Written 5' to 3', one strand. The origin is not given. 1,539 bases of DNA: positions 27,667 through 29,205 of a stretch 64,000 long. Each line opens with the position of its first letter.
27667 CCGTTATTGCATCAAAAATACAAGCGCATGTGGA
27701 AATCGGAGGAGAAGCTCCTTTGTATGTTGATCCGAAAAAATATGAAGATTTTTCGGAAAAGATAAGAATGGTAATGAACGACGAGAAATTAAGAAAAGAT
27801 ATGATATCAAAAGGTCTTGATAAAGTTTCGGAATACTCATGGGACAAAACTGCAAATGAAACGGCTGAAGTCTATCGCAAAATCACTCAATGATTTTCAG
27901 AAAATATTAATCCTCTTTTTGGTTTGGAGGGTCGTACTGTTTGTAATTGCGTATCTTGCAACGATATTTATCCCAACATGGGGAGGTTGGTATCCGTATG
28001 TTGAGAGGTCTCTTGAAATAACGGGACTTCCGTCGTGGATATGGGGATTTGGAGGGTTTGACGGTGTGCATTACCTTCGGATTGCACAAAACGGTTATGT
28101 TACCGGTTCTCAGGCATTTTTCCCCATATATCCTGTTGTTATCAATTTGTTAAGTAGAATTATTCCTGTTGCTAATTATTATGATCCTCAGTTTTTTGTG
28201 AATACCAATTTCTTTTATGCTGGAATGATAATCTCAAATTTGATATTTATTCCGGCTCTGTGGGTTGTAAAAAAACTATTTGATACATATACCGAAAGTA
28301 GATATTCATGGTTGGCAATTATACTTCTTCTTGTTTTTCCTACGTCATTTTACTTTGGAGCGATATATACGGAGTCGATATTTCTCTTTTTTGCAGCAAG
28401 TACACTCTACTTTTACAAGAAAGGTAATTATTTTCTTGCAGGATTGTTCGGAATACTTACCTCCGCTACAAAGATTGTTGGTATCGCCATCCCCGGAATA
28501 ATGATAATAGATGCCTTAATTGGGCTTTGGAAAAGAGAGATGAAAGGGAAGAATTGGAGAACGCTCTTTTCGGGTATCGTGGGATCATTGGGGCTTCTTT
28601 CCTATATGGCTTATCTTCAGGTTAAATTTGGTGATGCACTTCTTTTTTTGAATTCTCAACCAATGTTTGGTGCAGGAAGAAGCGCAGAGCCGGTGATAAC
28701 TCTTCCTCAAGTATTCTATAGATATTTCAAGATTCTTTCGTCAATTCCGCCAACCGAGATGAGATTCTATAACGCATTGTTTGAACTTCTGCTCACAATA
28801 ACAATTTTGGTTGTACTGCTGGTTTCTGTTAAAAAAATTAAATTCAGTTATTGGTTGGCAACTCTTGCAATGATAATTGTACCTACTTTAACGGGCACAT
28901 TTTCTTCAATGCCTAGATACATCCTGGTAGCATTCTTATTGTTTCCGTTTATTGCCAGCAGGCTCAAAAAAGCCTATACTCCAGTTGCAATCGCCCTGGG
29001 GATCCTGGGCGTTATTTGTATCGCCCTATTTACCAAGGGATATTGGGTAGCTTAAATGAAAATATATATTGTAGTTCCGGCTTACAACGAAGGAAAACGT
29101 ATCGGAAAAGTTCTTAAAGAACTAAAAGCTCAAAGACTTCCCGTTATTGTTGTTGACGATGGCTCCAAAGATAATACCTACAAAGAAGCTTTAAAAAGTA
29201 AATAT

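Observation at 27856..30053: PIG-V/GT76-like membrane mannosyltransferase next to a second DPM1-like synthase and a small membrane partner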

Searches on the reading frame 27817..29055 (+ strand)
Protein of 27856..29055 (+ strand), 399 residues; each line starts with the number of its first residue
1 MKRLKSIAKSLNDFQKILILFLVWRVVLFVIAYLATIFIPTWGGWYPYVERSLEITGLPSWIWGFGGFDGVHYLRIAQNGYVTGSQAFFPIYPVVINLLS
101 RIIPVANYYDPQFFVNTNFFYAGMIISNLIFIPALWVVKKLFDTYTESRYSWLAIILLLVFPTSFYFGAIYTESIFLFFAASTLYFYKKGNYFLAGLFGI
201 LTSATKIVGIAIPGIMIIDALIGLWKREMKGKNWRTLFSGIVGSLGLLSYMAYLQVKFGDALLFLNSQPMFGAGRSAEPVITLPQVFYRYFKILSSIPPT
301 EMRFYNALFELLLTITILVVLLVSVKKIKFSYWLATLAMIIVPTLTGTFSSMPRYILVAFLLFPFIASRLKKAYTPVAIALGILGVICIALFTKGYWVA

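Call 3: search_protein_families(library=pfam, proteins=[window:27856-29055:+], max_evalue=0.01)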
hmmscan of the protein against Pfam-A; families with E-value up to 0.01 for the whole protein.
window:27856-29055:+ (399 aa): 0 families

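Call 4: search_protein_families(library=ncbifam, proteins=[window:27856-29055:+], max_evalue=0.01)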
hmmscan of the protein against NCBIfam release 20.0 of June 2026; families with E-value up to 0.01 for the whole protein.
window:27856-29055:+ (399 aa): 1 family
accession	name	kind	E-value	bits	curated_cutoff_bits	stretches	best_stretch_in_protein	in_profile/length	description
NF046093.1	AZOBR_p60025_fam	subfamily_domain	2.1e-05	23.9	150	1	122-235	114-218/232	AZOBR_p60025 family cell surface glycopolymer formation protein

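Call 5: search_protein_families(library=pfam, proteins=[window:27856-29055:+], max_evalue=10)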
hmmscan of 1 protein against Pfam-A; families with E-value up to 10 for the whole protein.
window:27856-29055:+ (399 aa): 2 families
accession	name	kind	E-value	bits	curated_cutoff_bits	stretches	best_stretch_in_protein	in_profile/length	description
PF06993.17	DUF1304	-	0.011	16.2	26.9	1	301-367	40-105/110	Protein of unknown function (DUF1304)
PF12606.13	RELT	-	0.15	11.6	25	1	379-397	11-30/42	Tumour necrosis factor receptor superfamily member 19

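Call 6: find_homologous_proteins(query=window:27856-29055:+, max_evalue=0.001)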
Query window:27856-29055:+ (399 aa): 2105 proteins with E <= 0.001 among 8000 candidates; the best 120 are listed.
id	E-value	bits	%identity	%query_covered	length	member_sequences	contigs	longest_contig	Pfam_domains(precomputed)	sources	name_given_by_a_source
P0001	1.5e-250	849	98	100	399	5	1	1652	PF04188.19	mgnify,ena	mgnify:FL=1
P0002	5.2e-229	779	88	100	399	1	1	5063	-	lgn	-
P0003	2.5e-180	618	70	100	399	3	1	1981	-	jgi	jgi:Gpi18-like mannosyltransferase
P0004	2.8e-162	559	64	100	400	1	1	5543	PF04188.19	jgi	-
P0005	1.1e-161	557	65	100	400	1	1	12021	PF04188.19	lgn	-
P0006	3.4e-161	555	63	100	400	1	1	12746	PF04188.19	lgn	-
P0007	3.9e-139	483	59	100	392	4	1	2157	PF04188.19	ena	-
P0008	1.8e-132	461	58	95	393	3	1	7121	PF04188.19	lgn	-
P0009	2.2e-118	414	50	100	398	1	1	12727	PF04188.19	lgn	-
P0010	8.1e-114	399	51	98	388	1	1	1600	PF04188.19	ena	-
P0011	1.1e-112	395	50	98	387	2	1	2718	PF04188.19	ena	-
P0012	2.1e-112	395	50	98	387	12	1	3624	PF04188.19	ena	-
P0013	3.3e-111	391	49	98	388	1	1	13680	PF04188.19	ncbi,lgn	-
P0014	4.8e-110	387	51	96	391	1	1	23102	PF04188.19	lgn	-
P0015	2.2e-109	385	49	97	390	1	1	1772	PF09594.17,PF04188.19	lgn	-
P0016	6.5e-109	383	47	100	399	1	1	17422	PF09594.17,PF04188.19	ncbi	-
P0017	7.8e-109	383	47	100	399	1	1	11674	PF09594.17,PF04188.19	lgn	-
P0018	1.3e-105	372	48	98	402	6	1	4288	PF04188.19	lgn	-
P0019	2.1e-105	372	48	100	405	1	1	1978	PF04188.19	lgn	-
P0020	5.7e-105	370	49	97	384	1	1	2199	PF04188.19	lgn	-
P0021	5.9e-105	370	48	100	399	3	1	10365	PF04188.19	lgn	-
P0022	7.0e-105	370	48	100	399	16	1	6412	PF09594.17,PF04188.19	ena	-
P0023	3.6e-104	367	48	100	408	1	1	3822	PF04188.19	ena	-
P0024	5.2e-104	367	49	98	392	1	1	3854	PF04188.19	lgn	-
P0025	5.5e-104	367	50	94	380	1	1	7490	PF04188.19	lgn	-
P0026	5.6e-104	367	48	96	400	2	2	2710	PF04188.19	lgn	-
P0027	8.5e-104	366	47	97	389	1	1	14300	PF09594.17,PF04188.19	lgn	-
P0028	1.7e-103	365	50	96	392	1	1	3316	PF04188.19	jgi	jgi:Gpi18-like mannosyltransferase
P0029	4.7e-103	364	48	98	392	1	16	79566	PF04188.19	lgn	-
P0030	5.0e-103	364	49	97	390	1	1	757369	PF04188.19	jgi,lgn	jgi:hypothetical protein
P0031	6.2e-103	363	47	97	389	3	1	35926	PF09594.17,PF04188.19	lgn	-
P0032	1.1e-102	363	47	96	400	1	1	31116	PF04188.19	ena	-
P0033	1.2e-102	363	49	98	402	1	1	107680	PF04188.19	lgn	-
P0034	2.1e-102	362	50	98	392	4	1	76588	PF04188.19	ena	-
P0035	2.3e-102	362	49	96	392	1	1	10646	PF04188.19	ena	-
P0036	2.6e-102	361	49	98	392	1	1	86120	PF04188.19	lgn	-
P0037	4.2e-102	361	48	97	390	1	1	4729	PF04188.19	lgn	-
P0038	9.9e-102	359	47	99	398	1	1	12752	PF04188.19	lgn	-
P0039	1.1e-101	359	48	100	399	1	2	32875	PF04188.19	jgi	-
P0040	1.1e-101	359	48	98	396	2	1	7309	PF04188.19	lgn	-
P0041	1.1e-101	359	47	97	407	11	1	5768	PF04188.19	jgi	-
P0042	1.3e-101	359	47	98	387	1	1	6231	PF04188.19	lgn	-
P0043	2.3e-101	358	47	97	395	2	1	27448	PF04188.19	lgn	-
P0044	2.4e-101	358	46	97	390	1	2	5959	PF04188.19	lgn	-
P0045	2.4e-101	358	48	97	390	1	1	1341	PF04188.19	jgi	-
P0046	2.5e-101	358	48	97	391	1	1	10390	PF04188.19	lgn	-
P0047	3.5e-101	358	49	97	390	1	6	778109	PF04188.19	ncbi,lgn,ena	-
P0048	4.8e-101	357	47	96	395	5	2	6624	PF04188.19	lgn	-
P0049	5.4e-101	357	48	98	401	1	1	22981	PF04188.19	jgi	jgi:Gpi18-like mannosyltransferase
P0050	5.4e-101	357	47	98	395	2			PF04188.19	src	-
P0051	6.5e-101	357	48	96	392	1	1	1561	PF04188.19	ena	-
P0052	9.9e-101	356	48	95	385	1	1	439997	PF04188.19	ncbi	-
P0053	1.0e-100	356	48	96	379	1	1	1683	PF04188.19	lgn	-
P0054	1.3e-100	356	47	98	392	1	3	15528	PF04188.19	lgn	-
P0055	1.7e-100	355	48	98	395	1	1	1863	PF04188.19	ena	-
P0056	2.0e-100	355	48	98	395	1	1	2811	PF04188.19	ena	-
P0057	3.2e-100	354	47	97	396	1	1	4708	PF04188.19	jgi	-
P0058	3.3e-100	354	48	98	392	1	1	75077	PF04188.19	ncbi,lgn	-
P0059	4.1e-100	354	47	96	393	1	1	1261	PF04188.19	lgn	-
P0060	4.1e-100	354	49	97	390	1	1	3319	PF04188.19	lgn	-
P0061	4.7e-100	354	45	97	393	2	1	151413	PF04188.19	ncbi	-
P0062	5.1e-100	354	46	97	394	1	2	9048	PF04188.19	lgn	-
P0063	6.6e-100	353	49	98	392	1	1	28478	PF04188.19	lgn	-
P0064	8.6e-100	353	48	97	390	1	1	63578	PF04188.19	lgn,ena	-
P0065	1.1e-99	353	48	98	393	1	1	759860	PF04188.19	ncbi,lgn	-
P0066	1.2e-99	353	46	97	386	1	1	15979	PF04188.19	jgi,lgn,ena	-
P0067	2.0e-99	352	46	97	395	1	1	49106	PF04188.19,PF13231.13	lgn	-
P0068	2.1e-99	352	47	97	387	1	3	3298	PF04188.19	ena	-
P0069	2.3e-99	352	46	97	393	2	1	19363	PF04188.19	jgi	jgi:Gpi18-like mannosyltransferase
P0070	3.5e-99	351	47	97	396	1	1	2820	PF04188.19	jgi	jgi:Gpi18-like mannosyltransferase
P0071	7.0e-99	350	46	98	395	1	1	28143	PF04188.19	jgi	jgi:hypothetical protein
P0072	8.3e-99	350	45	95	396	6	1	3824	PF04188.19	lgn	-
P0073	1.1e-98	349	48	96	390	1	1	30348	PF04188.19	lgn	-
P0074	1.3e-98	349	47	97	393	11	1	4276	PF09594.17,PF04188.19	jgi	-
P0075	1.6e-98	349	46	96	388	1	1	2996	PF04188.19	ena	-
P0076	1.9e-98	349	46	97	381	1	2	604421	PF04188.19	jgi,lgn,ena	jgi:Gpi18-like mannosyltransferase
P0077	2.7e-98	348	47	97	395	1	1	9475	PF04188.19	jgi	jgi:Gpi18-like mannosyltransferase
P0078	2.8e-98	348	48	95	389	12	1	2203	PF04188.19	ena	-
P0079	2.8e-98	348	46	97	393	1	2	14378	PF04188.19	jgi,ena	-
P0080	3.0e-98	348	48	97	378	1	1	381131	PF04188.19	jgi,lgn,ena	-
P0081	3.7e-98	348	46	98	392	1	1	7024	PF09594.17,PF04188.19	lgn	-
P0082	4.0e-98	348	46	97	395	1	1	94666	PF04188.19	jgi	jgi:Gpi18-like mannosyltransferase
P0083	4.2e-98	347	46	97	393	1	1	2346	PF04188.19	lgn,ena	-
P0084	5.2e-98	347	47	97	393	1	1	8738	PF04188.19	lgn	-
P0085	5.9e-98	347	47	96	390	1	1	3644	PF04188.19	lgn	-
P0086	6.5e-98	347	46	97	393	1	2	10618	PF04188.19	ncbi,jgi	-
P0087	6.7e-98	347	48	97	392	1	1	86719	PF04188.19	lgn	-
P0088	6.7e-98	347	46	97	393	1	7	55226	PF04188.19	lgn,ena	-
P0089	9.7e-98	346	46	97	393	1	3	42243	PF04188.19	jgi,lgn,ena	-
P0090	9.7e-98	346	44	96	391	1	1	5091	PF04188.19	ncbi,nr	ncbi:MAG: hypothetical protein NUV73_02230 [Candidatus Daviesbacteria bacterium]|nr:hypothetical pro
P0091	9.9e-98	346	45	97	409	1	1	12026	PF04188.19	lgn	-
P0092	1.0e-97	346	46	97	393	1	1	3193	PF04188.19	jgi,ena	-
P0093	1.2e-97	346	45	98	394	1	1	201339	PF04188.19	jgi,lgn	-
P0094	1.2e-97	346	45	97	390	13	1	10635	PF04188.19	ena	-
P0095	1.2e-97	346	46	97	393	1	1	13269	PF04188.19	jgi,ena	-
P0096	1.3e-97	346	44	97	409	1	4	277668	PF04188.19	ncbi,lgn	-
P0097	1.3e-97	346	47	97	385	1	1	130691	PF04188.19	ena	-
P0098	1.5e-97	346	46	96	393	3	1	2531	PF04188.19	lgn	-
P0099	1.9e-97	345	48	97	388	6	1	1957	PF04188.19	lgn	-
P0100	2.1e-97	345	49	93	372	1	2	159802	PF04188.19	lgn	-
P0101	2.2e-97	345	47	97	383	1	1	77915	PF04188.19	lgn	-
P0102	2.6e-97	345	46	96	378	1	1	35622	PF09594.17,PF04188.19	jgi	jgi:Gpi18-like mannosyltransferase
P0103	2.7e-97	345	48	97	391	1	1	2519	PF04188.19,PF13231.13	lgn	-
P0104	2.9e-97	345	46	97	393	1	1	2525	PF04188.19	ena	-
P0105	2.9e-97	345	46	97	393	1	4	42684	PF04188.19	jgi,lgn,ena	-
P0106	3.0e-97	345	46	97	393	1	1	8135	PF04188.19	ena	-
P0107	3.0e-97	345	45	97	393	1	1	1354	PF04188.19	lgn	-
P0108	3.1e-97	345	46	96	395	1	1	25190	PF04188.19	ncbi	-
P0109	3.3e-97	345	46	96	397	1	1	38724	PF04188.19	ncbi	-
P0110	3.3e-97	345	46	97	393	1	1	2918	PF04188.19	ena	-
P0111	3.4e-97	344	47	97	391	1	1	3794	PF04188.19,PF13231.13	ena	-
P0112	3.6e-97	344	45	97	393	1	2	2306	PF09594.17,PF04188.19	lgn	-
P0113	4.0e-97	344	46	96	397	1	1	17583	PF04188.19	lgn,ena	-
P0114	4.2e-97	344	46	97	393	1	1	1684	PF04188.19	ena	-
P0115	4.3e-97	344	46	97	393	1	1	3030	PF04188.19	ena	-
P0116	4.9e-97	344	45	96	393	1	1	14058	PF04188.19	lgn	-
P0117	5.0e-97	344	46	97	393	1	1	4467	PF04188.19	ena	-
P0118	6.5e-97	344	46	98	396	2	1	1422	PF04188.19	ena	-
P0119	6.8e-97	344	46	97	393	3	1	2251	PF04188.19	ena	-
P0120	6.8e-97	344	45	99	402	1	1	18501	PF04188.19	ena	-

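Call 7: search_solved_structures(query=window:27856-29055:+, max_evalue=10, show_alignments=2)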
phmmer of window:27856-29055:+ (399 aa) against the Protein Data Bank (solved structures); distinct sequences matched with E-value up to 10: 6.
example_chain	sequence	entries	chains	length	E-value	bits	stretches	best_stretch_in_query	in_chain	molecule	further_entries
3n13_A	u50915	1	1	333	0.38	13.3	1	65-116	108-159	Chitinase A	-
3n15_A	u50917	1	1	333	0.54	12.8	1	65-116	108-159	Chitinase A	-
3n17_A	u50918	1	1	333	0.54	12.8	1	65-116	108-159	Chitinase A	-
3n18_A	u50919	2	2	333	0.54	12.8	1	65-116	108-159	Chitinase A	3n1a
5kz6_A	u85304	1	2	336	0.6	12.6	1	65-116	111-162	Chitinase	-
3n11_A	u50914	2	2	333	0.62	12.6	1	65-116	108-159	Chitinase A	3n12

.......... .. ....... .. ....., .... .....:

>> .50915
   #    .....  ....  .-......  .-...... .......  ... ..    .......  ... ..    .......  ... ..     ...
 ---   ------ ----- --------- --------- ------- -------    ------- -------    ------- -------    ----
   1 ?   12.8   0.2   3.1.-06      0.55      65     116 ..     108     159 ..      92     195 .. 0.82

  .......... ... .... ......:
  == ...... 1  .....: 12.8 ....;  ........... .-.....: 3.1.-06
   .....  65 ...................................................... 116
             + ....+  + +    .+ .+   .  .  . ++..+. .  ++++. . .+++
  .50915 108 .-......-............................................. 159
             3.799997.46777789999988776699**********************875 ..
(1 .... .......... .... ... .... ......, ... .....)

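Call 9: search_protein_families(library=pfam, alignment_id=A1, max_evalue=1)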
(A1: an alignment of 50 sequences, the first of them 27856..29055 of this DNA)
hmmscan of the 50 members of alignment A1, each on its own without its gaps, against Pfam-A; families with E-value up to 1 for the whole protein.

A. member 1, window:27856-29055:+ (399 aa): 2 families
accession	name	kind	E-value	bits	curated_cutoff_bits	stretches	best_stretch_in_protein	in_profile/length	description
PF06993.17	DUF1304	-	0.011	16.2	26.9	1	301-367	40-105/110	Protein of unknown function (DUF1304)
PF12606.13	RELT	-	0.15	11.6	25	0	379-397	11-30/42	Tumour necrosis factor receptor superfamily member 19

B. families by the number of members that match (of 50 scanned): 9 families
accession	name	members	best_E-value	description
PF04188.19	Mannosyl_trans2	47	1.2e-16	Mannosyltransferase (PIG-V)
PF13231.12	PMT_2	25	3.7e-06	Dolichyl-phosphate-mannose-protein mannosyltransferase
PF09594.16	GT87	7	2.5e-06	Glycosyltransferase family 87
PF06993.17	DUF1304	3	0.011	Protein of unknown function (DUF1304)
PF12606.13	RELT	2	0.14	Tumour necrosis factor receptor superfamily member 19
PF04583.17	Baculo_p74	1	0.0085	Baculoviridae p74 conserved region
PF13153.11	DUF3985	1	0.012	Protein of unknown function (DUF3985)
PF22865.1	MgtS-like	1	0.12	Small protein MgtS-like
PF02709.20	Glyco_transf_7C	1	0.2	N-terminal domain of galactosyltransferase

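Call 10: search_solved_structures(query=A1, max_evalue=10, show_alignments=3)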
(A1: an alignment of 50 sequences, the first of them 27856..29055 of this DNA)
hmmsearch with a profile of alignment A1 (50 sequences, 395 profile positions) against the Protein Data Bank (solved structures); distinct sequences matched with E-value up to 10: 0.

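Call 12: search_protein_families(library=pfam, proteins=[P0001, P0002, P0003, P0004, P0005, P0009, P0030, P0047, P0090, window:27817-29055:+], max_evalue=10)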
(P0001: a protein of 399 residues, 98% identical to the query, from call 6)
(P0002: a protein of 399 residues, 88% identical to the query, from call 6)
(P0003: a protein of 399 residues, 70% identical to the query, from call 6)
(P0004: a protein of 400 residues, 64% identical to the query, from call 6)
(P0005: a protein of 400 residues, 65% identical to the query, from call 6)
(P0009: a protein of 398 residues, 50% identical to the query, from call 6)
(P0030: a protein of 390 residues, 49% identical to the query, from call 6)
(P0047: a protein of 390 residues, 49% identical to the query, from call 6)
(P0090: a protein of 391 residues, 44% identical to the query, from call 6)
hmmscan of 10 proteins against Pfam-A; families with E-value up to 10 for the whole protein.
P0001 (399 aa): 3 families
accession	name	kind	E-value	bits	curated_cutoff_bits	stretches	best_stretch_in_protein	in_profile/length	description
PF04188.19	Mannosyl_trans2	-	1.4e-08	35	22.4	1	62-238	55-231/443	Mannosyltransferase (PIG-V)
PF06993.17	DUF1304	-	0.024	15.1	26.9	1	301-367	40-105/110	Protein of unknown function (DUF1304)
PF12606.13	RELT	-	0.14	11.7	25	1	379-397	11-30/42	Tumour necrosis factor receptor superfamily member 19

P0002 (399 aa): 1 family
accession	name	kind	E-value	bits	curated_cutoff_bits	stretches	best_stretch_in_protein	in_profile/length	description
PF06993.17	DUF1304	-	0.15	12.5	26.9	1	301-367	40-105/110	Protein of unknown function (DUF1304)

P0003 (399 aa): 0 families

P0004 (400 aa): 2 families
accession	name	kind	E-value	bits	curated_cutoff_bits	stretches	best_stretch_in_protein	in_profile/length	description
PF04188.19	Mannosyl_trans2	-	6.2e-12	46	22.4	1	62-258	55-254/443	Mannosyltransferase (PIG-V)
PF09594.16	GT87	-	0.0031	17.7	25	1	128-221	30-124/237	Glycosyltransferase family 87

P0005 (400 aa): 2 families
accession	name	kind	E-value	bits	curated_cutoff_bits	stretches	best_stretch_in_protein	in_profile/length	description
PF04188.19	Mannosyl_trans2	-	4.3e-11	43.3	22.4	1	61-258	54-254/443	Mannosyltransferase (PIG-V)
PF02709.20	Glyco_transf_7C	-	0.2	11.8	23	1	50-82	29-61/78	N-terminal domain of galactosyltransferase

P0009 (398 aa): 2 families
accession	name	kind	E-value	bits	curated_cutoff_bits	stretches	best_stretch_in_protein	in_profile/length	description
PF04188.19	Mannosyl_trans2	-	3.9e-10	40.1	22.4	1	60-241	53-235/443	Mannosyltransferase (PIG-V)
PF13231.12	PMT_2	-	0.00083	20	26.1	1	124-224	24-132/160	Dolichyl-phosphate-mannose-protein mannosyltransferase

P0030 (390 aa): 2 families
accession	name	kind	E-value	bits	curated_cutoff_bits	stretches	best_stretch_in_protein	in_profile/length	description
PF04188.19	Mannosyl_trans2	-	8.2e-10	39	22.4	1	3-207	2-212/443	Mannosyltransferase (PIG-V)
PF13231.12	PMT_2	-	0.00011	22.9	26.1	1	119-233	32-152/160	Dolichyl-phosphate-mannose-protein mannosyltransferase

P0047 (390 aa): 1 family
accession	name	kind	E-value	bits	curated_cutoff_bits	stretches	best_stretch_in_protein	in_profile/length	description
PF04188.19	Mannosyl_trans2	-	3.9e-11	43.4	22.4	1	51-245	53-250/443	Mannosyltransferase (PIG-V)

P0090 (391 aa): 1 family
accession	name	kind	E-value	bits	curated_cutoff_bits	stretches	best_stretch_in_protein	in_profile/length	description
PF04188.19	Mannosyl_trans2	-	1.2e-16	61.6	22.4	1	50-244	55-245/443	Mannosyltransferase (PIG-V)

window:27817-29055:+ (412 aa): 2 families
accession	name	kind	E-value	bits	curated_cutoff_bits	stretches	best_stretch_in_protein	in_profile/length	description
PF06993.17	DUF1304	-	0.011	16.1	26.9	1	314-380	40-105/110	Protein of unknown function (DUF1304)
PF12606.13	RELT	-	0.17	11.4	25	1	392-410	11-30/42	Tumour necrosis factor receptor superfamily member 19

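Call 13: find_encoding_contigs(protein=P0030, flank=6000, max_places=3)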
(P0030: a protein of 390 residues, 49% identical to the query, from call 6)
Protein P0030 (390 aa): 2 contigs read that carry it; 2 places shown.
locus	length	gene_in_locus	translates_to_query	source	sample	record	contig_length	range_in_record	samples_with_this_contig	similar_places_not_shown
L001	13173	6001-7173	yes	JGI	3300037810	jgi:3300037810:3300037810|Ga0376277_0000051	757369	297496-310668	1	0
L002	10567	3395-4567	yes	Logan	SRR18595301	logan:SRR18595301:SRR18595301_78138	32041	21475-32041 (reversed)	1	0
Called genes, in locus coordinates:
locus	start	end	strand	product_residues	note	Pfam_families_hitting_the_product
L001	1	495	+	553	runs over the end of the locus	PF02366:PMT, PF13231:PMT_2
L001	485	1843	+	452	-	PF02366:PMT (weak), PF13231:PMT_2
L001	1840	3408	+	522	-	PF13231:PMT_2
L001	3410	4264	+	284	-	PF00535:Glycos_transf_2, PF13641:Glyco_tranf_2_3 (weak)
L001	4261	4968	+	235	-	PF00106:adh_short, PF08659:KR, PF13561:adh_short_C2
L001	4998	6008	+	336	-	PF13439:Glyco_transf_4, PF00534:Glycos_transf_1, PF13692:Glyco_trans_1_4, PF20706:GT4-conflict (weak)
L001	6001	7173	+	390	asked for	PF04188:Mannosyl_trans2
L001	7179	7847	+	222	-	PF00535:Glycos_transf_2, PF10111:Glyco_tranf_2_2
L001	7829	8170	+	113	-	PF10066:DUF2304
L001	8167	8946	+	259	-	PF00535:Glycos_transf_2, PF10111:Glyco_tranf_2_2, PF13641:Glyco_tranf_2_3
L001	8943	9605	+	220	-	PF13489:Methyltransf_23, PF07021:MetW, PF13847:Methyltransf_31, PF08241:Methyltransf_11, PF08242:Methyltransf_12, PF13649:Methyltransf_25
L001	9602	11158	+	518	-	-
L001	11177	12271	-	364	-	PF13489:Methyltransf_23, PF00535:Glycos_transf_2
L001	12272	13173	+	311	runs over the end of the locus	-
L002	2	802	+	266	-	?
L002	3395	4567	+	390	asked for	PF04188:Mannosyl_trans2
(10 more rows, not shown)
